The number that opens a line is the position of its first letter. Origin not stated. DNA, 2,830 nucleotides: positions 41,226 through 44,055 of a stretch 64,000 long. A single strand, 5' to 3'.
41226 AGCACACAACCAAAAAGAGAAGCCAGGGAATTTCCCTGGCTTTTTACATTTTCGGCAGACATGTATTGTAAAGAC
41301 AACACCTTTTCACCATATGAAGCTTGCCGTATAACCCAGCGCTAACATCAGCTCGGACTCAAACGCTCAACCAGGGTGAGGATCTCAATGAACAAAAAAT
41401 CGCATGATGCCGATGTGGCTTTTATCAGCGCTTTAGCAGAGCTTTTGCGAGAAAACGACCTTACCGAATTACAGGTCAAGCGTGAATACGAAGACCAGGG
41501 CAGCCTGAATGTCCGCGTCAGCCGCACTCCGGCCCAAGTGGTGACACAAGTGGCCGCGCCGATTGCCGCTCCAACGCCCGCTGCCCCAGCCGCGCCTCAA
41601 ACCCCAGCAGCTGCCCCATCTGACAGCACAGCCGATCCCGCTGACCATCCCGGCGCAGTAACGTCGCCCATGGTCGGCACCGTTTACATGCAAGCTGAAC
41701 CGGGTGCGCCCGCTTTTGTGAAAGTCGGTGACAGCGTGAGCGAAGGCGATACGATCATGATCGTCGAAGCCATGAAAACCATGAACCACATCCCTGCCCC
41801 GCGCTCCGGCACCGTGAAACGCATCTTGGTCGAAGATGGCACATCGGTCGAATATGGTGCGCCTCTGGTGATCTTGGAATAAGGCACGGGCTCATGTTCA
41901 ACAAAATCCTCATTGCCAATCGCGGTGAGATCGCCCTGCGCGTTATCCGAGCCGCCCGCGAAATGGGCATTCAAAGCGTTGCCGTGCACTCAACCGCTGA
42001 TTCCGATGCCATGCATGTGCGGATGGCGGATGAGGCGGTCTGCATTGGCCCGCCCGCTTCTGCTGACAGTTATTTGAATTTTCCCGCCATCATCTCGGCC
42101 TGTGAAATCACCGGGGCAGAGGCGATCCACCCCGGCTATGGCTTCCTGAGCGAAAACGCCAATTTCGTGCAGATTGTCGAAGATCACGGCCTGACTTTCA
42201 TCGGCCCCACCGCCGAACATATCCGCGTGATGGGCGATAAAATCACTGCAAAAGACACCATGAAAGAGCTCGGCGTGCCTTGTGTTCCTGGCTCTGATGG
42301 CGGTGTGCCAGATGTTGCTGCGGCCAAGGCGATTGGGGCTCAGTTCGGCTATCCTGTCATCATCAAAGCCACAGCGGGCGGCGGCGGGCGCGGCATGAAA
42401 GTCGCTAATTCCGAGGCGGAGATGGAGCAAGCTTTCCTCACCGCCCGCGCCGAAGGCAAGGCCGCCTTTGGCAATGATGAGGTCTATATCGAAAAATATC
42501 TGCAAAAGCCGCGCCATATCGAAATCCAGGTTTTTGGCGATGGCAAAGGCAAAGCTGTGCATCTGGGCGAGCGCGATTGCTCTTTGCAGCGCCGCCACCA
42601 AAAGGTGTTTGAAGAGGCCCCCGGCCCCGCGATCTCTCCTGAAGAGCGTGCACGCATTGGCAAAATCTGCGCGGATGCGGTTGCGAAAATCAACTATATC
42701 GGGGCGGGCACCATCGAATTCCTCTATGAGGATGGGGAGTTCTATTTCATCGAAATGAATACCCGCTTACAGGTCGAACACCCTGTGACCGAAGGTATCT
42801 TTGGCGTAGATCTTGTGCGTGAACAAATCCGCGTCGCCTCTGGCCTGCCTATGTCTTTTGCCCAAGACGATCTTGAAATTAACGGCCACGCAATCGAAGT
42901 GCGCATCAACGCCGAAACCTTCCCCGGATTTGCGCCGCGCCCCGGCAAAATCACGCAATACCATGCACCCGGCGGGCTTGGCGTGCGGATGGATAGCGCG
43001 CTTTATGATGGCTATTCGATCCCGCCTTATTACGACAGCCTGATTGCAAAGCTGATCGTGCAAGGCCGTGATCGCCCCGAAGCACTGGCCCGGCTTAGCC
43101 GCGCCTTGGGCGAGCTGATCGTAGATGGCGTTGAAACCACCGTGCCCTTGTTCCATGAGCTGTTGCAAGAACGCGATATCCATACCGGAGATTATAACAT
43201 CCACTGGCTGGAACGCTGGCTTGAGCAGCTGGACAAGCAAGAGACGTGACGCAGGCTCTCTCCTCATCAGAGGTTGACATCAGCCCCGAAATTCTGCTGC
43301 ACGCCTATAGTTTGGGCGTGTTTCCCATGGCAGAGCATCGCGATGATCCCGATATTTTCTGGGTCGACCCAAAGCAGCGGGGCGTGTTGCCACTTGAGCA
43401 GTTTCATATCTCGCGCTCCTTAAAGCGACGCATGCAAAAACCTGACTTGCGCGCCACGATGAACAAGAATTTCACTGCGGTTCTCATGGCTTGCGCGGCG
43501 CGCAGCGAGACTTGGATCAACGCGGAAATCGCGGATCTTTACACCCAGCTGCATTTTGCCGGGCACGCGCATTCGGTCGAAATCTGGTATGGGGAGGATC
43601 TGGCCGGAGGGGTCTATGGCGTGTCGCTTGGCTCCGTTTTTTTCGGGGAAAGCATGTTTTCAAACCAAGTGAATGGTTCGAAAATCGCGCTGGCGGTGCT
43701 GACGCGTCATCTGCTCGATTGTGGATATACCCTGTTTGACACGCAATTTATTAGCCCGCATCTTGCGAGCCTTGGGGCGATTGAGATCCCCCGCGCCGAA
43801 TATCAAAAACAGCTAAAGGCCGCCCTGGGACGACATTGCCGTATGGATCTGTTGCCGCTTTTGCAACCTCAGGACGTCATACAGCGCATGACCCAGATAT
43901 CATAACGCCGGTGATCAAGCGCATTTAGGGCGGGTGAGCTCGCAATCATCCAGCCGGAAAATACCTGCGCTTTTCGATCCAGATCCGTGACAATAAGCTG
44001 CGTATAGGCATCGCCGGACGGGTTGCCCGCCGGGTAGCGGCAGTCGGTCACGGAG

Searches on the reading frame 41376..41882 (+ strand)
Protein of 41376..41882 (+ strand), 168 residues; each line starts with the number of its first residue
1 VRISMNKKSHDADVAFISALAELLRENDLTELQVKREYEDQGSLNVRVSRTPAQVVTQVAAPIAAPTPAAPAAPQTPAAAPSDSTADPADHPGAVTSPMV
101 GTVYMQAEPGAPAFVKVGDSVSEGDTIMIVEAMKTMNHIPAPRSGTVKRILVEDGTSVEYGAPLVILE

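Call 72: search_protein_families(library=pfam, max_evalue=0.00001, proteins=[window:41376-41882:+])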
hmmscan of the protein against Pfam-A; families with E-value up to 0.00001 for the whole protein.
window:41376-41882:+ (168 aa): 1 family
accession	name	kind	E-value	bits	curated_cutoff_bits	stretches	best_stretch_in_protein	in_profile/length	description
PF00364.28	Biotin_lipoyl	-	6.9e-24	83.9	22.1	1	95-167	3-73/73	Biotin-requiring enzyme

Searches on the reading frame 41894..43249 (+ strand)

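Call 72: search_protein_families(library=pfam, max_evalue=0.00001, proteins=[window:41894-43249:+])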
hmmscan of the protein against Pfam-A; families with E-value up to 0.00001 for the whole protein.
window:41894-43249:+ (451 aa): 5 families
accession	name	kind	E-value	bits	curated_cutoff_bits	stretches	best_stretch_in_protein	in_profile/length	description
PF02786.22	CPSase_L_D2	-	8.4e-75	251.3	19.8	1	115-320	1-208/211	Carbamoyl-phosphate synthase L chain, ATP binding domain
PF00289.28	Biotin_carb_N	-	1.3e-45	154.8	25.5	1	1-110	1-110/110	Biotin carboxylase, N-terminal domain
PF02785.25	Biotin_carb_C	-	7.4e-35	119.8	32.4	1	335-441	1-108/108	Biotin carboxylase C-terminal domain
PF02222.28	ATP-grasp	-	1.7e-10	41.3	27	1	140-291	18-162/179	ATP-grasp domain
PF07478.18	Dala_Dala_lig_C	-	3.3e-10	40.2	24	1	144-290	28-174/204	D-ala D-ala ligase C-terminus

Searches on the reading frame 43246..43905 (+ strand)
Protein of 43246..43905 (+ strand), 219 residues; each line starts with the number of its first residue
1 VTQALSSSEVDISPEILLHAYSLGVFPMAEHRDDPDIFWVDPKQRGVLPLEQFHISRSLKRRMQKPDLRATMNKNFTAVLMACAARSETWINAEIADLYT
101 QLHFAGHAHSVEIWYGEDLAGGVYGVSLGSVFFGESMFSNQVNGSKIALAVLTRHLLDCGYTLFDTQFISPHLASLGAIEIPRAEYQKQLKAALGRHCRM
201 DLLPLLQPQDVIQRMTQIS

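Call 72: search_protein_families(library=pfam, max_evalue=0.00001, proteins=[window:43246-43905:+])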
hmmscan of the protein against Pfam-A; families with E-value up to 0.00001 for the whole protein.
window:43246-43905:+ (219 aa): 1 family
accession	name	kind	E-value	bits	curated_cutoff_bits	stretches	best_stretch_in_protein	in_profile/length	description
PF03588.20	Leu_Phe_trans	-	2.9e-63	212.9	22.7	1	14-182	1-171/171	Leucyl/phenylalanyl-tRNA protein transferase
